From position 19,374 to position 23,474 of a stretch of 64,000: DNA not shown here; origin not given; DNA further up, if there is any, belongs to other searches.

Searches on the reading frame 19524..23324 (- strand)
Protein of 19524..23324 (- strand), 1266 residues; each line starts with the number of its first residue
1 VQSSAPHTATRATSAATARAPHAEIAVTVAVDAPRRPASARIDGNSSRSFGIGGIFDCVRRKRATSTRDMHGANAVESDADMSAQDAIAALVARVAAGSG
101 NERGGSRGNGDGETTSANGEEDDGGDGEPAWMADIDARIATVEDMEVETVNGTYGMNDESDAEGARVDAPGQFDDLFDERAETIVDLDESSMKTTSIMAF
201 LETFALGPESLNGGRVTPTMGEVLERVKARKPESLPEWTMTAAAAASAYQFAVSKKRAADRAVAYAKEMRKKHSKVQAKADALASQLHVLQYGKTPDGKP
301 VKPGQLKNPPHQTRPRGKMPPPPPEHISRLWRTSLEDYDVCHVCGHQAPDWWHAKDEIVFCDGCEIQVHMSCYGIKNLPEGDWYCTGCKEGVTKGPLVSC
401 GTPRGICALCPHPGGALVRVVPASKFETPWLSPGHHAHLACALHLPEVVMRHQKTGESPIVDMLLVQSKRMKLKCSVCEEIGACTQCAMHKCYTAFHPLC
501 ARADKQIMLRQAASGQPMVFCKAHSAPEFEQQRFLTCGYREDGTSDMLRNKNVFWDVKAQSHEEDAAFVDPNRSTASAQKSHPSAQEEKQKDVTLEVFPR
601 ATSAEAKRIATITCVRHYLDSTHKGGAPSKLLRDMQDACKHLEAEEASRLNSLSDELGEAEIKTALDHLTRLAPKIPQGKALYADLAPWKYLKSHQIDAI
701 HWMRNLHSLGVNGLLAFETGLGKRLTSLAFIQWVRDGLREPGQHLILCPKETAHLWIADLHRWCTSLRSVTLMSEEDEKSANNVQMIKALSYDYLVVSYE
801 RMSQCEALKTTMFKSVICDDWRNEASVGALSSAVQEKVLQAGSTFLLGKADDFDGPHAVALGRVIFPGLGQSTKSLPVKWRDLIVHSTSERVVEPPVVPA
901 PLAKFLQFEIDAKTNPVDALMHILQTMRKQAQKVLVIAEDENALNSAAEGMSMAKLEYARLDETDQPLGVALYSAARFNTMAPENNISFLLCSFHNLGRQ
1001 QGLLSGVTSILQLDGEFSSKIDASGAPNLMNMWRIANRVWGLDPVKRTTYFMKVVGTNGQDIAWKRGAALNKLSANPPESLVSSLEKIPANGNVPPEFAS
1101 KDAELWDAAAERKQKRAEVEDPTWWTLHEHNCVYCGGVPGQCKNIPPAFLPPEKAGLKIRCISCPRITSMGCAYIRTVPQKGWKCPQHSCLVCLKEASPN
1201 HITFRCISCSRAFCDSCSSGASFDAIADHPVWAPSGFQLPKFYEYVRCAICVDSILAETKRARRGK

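Call 7: search_protein_families(library=pfam, proteins=[window:19524-23324:-], max_evalue=0.01)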
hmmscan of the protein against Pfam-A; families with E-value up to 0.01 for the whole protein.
window:19524-23324:- (1266 aa): 5 families
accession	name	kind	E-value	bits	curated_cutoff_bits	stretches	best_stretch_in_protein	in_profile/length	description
PF00176.29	SNF2-rel_dom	-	1.9e-18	67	24.9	1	695-819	1-132/290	SNF2-related domain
PF13771.12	zf-HC5HC2H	-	5.4e-18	65.4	29.1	1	438-525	1-91/91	PHD-like zinc-binding domain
PF13832.12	zf-HC5HC2H_2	-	5.1e-15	56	27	1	407-524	3-109/109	PHD-zinc-finger like domain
PF13831.12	PHD_2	-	8.4e-13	48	28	1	356-389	2-36/36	PHD-finger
PF00628.35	PHD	-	3.2e-06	27.5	24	1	341-388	1-47/47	PHD-finger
